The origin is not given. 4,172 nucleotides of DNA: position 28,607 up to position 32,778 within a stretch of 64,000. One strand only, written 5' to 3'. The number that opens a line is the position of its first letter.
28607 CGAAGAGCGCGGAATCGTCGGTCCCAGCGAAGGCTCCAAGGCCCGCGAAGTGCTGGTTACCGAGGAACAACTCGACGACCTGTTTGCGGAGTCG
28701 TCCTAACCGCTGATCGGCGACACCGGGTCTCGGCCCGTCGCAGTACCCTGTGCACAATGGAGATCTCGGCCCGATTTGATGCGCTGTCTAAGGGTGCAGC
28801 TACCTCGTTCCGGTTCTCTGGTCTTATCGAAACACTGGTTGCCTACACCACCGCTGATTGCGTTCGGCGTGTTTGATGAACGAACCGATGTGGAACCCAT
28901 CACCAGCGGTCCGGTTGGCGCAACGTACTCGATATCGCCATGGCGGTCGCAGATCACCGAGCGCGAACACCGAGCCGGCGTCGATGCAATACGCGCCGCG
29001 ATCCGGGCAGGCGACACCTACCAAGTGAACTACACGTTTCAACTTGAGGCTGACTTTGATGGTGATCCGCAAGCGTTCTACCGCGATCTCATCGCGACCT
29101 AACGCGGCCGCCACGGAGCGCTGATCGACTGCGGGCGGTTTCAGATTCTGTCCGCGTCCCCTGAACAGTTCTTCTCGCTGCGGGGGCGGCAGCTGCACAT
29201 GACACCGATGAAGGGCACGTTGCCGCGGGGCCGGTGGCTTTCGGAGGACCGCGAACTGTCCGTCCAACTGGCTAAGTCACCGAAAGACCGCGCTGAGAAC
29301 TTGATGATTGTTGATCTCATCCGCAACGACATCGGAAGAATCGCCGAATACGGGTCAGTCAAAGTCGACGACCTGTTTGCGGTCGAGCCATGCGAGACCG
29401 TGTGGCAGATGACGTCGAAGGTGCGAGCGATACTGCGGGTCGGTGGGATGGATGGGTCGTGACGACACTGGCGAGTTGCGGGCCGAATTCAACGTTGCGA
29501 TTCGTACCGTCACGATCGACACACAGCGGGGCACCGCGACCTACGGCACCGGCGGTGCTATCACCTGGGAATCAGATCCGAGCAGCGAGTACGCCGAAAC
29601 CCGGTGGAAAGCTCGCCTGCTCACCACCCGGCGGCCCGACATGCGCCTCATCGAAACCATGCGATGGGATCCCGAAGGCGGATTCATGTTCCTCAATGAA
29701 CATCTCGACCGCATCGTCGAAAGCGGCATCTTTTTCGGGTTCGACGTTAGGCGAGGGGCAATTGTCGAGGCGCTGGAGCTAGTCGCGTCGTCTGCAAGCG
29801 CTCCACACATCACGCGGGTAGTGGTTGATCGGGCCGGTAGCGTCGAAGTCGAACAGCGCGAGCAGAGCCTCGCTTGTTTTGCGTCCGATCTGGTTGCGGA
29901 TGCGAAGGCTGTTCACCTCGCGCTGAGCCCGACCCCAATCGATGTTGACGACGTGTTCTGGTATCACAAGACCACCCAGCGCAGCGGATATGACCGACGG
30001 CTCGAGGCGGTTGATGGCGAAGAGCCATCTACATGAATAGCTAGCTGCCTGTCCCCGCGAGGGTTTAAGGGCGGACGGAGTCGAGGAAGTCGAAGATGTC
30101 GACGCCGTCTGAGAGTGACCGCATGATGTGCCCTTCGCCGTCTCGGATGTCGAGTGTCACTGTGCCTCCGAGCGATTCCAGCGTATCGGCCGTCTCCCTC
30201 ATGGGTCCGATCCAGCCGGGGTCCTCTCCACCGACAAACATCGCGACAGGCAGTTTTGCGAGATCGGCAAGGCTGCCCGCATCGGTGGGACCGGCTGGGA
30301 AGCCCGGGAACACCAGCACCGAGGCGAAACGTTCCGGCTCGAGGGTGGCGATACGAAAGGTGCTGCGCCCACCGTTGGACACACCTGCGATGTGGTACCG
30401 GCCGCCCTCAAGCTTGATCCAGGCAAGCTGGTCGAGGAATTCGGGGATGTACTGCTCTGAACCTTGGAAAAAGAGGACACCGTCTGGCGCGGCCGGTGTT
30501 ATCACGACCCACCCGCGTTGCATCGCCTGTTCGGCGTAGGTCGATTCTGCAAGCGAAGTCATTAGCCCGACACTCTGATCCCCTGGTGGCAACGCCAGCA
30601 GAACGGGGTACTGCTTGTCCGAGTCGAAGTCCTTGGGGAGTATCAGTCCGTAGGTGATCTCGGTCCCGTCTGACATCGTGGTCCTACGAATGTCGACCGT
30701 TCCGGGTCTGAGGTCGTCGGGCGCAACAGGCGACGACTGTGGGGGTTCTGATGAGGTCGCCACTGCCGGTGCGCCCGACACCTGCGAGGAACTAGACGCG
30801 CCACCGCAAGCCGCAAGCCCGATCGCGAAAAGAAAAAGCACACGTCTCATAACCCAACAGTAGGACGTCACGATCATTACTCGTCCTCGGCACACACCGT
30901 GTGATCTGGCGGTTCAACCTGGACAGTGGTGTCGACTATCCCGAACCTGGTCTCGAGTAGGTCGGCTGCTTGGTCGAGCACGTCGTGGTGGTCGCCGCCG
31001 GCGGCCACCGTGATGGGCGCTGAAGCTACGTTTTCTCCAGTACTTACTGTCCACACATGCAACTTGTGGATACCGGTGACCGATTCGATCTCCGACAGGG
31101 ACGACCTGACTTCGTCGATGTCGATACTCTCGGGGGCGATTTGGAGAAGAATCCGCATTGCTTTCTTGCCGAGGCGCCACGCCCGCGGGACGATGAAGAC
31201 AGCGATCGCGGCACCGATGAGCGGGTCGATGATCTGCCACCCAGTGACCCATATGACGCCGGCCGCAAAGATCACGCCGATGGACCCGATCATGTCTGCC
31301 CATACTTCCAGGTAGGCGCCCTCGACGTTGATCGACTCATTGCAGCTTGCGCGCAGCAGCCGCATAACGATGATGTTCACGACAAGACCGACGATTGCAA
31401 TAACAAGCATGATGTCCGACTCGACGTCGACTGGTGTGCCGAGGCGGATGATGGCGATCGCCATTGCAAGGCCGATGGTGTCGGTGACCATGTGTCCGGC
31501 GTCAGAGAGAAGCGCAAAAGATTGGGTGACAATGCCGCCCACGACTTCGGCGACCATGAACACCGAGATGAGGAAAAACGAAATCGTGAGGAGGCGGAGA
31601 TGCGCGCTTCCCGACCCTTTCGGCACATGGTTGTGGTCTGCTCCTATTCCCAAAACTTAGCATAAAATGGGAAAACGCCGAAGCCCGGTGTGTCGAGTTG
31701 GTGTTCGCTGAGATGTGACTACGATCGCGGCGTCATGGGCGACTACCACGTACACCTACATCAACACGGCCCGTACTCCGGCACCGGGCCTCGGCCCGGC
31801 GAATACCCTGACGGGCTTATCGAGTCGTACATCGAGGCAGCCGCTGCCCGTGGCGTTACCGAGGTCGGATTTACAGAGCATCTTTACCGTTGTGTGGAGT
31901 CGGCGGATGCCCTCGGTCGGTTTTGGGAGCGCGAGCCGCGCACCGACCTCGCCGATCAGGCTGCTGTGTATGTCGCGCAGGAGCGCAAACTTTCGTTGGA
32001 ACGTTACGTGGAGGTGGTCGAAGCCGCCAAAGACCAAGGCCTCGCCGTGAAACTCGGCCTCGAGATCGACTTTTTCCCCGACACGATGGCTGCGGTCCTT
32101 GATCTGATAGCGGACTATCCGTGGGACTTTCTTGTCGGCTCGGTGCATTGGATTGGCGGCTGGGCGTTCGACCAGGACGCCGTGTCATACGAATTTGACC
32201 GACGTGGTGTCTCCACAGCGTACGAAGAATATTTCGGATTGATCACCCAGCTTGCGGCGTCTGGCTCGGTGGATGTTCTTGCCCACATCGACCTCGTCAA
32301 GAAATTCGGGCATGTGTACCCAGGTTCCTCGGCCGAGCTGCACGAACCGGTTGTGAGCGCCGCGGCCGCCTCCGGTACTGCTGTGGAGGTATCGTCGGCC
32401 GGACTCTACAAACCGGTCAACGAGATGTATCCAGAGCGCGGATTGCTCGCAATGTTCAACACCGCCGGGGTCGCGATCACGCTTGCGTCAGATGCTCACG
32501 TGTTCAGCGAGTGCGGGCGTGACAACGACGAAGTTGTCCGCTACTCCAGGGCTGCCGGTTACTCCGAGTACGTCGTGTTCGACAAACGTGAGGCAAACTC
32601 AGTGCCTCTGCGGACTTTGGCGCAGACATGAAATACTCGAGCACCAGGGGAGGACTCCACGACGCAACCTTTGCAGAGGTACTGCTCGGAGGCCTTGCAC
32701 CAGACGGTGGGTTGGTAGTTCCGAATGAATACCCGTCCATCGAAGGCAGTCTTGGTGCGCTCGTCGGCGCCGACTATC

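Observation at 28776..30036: pabB-pabC fusion gene with four independent lesions, implying loss of pABA synthesis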

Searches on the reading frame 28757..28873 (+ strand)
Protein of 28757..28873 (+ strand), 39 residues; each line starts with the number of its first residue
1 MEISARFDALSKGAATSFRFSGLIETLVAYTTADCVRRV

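Call 6: search_protein_families(library=pfam, proteins=[window:28757-28873:+], max_evalue=1)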
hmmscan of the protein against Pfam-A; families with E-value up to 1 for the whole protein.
seq(39 aa): 0 families

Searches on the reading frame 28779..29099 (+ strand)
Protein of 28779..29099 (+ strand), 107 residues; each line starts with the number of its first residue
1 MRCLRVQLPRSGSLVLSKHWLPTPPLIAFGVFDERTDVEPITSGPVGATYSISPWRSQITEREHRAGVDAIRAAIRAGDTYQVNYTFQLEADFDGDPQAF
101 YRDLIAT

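Call 51: search_protein_families(library=ncbifam, proteins=[P0142], max_evalue=1e-20)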
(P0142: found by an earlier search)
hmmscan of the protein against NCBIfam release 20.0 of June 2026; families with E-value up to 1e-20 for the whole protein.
P0142 (595 aa): 29 families (the best 25 are shown)
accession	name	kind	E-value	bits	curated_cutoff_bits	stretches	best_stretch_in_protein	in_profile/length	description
NF005698.0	PRK07508.1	equivalog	1.9e-115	385.5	452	1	14-382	15-379/383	aminodeoxychorismate synthase component I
TIGR00553.1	pabB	equivalog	7.1e-107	357.4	328.4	1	53-377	2-328/329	aminodeoxychorismate synthase component I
TIGR01824.1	PabB-clade2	equivalog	1.7e-82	277.5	408.55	1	105-378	82-355/355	aminodeoxychorismate synthase, component I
NF004530.0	PRK05877.1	equivalog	3.5e-71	240.6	383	1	109-378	155-411/425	aminodeoxychorismate synthase component I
NF006563.0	PRK09070.1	equivalog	2.9e-66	223.9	514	1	115-377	182-439/447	aminodeoxychorismate synthase component I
TIGR00564.1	trpE_most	equivalog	1.5e-65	222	517.7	1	109-377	187-449/455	anthranilate synthase component I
TIGR01820.1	TrpE-arch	equivalog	3.9e-62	211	512.05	1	115-376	187-442/449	anthranilate synthase component I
NF012009.0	PRK15465.1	equivalog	3.9e-60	203.7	622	1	106-372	181-441/453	aminodeoxychorismate synthase component 1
NF010086.0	PRK13571.1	equivalog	7.1e-56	189.7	693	1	105-376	220-491/510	anthranilate synthase component I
NF004610.0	PRK05940.1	equivalog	4.4e-53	180.7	568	1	110-377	188-454/467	anthranilate synthase component I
NF010089.0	PRK13574.1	equivalog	3.3e-51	174.6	527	1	105-378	147-414/421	anthranilate synthase component I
TIGR01823.1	PabB-fungal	equivalog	2e-44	152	442.55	1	122-376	477-735/742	aminodeoxychorismate synthase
NF010087.0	PRK13572.1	equivalog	1.2e-43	149.4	580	1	118-375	175-424/435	anthranilate synthase component I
NF010079.0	PRK13564.1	equivalog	2.2e-41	142.3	471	1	110-376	238-505/521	anthranilate synthase component 1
NF005486.0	PRK07093.1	equivalog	1.8e-39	135.8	275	1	112-374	70-317/323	aminodeoxychorismate synthase component I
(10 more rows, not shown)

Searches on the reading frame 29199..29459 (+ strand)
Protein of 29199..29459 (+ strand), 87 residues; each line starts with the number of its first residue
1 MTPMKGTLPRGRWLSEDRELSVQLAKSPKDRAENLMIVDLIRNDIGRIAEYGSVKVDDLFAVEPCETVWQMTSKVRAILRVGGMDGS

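Call 51: search_protein_families(library=ncbifam, proteins=[P0142], max_evalue=1e-20)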
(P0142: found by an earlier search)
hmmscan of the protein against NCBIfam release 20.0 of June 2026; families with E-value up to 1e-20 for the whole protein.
P0142 (595 aa): 29 families (the best 25 are shown)
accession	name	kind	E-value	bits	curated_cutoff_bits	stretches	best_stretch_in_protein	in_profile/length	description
NF005698.0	PRK07508.1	equivalog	1.9e-115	385.5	452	1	14-382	15-379/383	aminodeoxychorismate synthase component I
TIGR00553.1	pabB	equivalog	7.1e-107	357.4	328.4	1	53-377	2-328/329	aminodeoxychorismate synthase component I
TIGR01824.1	PabB-clade2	equivalog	1.7e-82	277.5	408.55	1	105-378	82-355/355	aminodeoxychorismate synthase, component I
NF004530.0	PRK05877.1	equivalog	3.5e-71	240.6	383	1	109-378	155-411/425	aminodeoxychorismate synthase component I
NF006563.0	PRK09070.1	equivalog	2.9e-66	223.9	514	1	115-377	182-439/447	aminodeoxychorismate synthase component I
TIGR00564.1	trpE_most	equivalog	1.5e-65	222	517.7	1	109-377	187-449/455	anthranilate synthase component I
TIGR01820.1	TrpE-arch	equivalog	3.9e-62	211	512.05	1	115-376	187-442/449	anthranilate synthase component I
NF012009.0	PRK15465.1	equivalog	3.9e-60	203.7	622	1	106-372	181-441/453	aminodeoxychorismate synthase component 1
NF010086.0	PRK13571.1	equivalog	7.1e-56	189.7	693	1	105-376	220-491/510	anthranilate synthase component I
NF004610.0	PRK05940.1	equivalog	4.4e-53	180.7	568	1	110-377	188-454/467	anthranilate synthase component I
NF010089.0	PRK13574.1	equivalog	3.3e-51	174.6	527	1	105-378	147-414/421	anthranilate synthase component I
TIGR01823.1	PabB-fungal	equivalog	2e-44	152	442.55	1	122-376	477-735/742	aminodeoxychorismate synthase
NF010087.0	PRK13572.1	equivalog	1.2e-43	149.4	580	1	118-375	175-424/435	anthranilate synthase component I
NF010079.0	PRK13564.1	equivalog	2.2e-41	142.3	471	1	110-376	238-505/521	anthranilate synthase component 1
NF005486.0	PRK07093.1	equivalog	1.8e-39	135.8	275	1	112-374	70-317/323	aminodeoxychorismate synthase component I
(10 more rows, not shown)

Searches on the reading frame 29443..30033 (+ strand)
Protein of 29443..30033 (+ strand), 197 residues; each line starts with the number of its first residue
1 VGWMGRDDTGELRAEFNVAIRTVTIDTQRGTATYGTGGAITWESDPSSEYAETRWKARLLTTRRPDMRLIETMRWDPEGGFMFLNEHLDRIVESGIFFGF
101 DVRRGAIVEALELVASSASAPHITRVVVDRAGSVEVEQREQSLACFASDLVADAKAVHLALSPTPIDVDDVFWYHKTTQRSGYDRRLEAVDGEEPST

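Call 6: search_protein_families(library=pfam, proteins=[window:29443-30033:+], max_evalue=1)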
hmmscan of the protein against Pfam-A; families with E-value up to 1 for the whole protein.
seq(197 aa): 2 families
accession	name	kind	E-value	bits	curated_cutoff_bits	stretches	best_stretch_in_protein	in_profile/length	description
PF00425.24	Chorismate_bind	-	1.3e-09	38.5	27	1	2-56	209-257/257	chorismate binding enzyme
PF01063.24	Aminotran_4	-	1e-06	29.2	28.5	1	69-185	2-125/223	Amino-transferase class IV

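Call 51: search_protein_families(library=ncbifam, proteins=[P0142], max_evalue=1e-20)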
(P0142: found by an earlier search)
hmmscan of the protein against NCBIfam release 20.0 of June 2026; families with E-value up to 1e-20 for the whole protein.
P0142 (595 aa): 29 families (the best 25 are shown)
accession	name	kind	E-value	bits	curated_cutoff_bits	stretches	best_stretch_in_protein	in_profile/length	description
NF005698.0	PRK07508.1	equivalog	1.9e-115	385.5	452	1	14-382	15-379/383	aminodeoxychorismate synthase component I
TIGR00553.1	pabB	equivalog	7.1e-107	357.4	328.4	1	53-377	2-328/329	aminodeoxychorismate synthase component I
TIGR01824.1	PabB-clade2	equivalog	1.7e-82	277.5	408.55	1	105-378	82-355/355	aminodeoxychorismate synthase, component I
NF004530.0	PRK05877.1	equivalog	3.5e-71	240.6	383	1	109-378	155-411/425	aminodeoxychorismate synthase component I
NF006563.0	PRK09070.1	equivalog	2.9e-66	223.9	514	1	115-377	182-439/447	aminodeoxychorismate synthase component I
TIGR00564.1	trpE_most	equivalog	1.5e-65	222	517.7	1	109-377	187-449/455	anthranilate synthase component I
TIGR01820.1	TrpE-arch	equivalog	3.9e-62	211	512.05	1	115-376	187-442/449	anthranilate synthase component I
NF012009.0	PRK15465.1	equivalog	3.9e-60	203.7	622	1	106-372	181-441/453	aminodeoxychorismate synthase component 1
NF010086.0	PRK13571.1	equivalog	7.1e-56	189.7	693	1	105-376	220-491/510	anthranilate synthase component I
NF004610.0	PRK05940.1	equivalog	4.4e-53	180.7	568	1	110-377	188-454/467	anthranilate synthase component I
NF010089.0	PRK13574.1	equivalog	3.3e-51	174.6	527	1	105-378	147-414/421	anthranilate synthase component I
TIGR01823.1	PabB-fungal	equivalog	2e-44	152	442.55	1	122-376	477-735/742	aminodeoxychorismate synthase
NF010087.0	PRK13572.1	equivalog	1.2e-43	149.4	580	1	118-375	175-424/435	anthranilate synthase component I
NF010079.0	PRK13564.1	equivalog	2.2e-41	142.3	471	1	110-376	238-505/521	anthranilate synthase component 1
NF005486.0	PRK07093.1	equivalog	1.8e-39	135.8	275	1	112-374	70-317/323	aminodeoxychorismate synthase component I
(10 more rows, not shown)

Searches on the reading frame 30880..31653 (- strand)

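Call 21: search_protein_families(library=pfam, proteins=[window:30880-31653:-], max_evalue=0.001)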
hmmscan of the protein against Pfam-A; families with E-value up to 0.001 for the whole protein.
window:30880-31653:- (258 aa): 2 families
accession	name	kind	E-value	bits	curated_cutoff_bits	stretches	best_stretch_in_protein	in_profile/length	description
PF01545.26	Cation_efflux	-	1.9e-22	80.5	26.6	2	73-170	97-198/198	Cation efflux family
PF16916.11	ZT_dimer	-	4.1e-14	52.8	26.7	1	174-248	1-77/78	Dimerisation domain of Zinc Transporter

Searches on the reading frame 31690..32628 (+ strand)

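Call 52: search_protein_families(library=pfam, proteins=[window:31690-32628:+], max_evalue=0.001)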
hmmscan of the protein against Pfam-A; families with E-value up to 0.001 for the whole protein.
window:31690-32628:+ (313 aa): 1 family
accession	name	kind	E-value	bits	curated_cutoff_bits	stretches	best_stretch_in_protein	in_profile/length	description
PF02811.25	PHP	-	1.5e-14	55.1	26.4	1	22-235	1-162/164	PHP domain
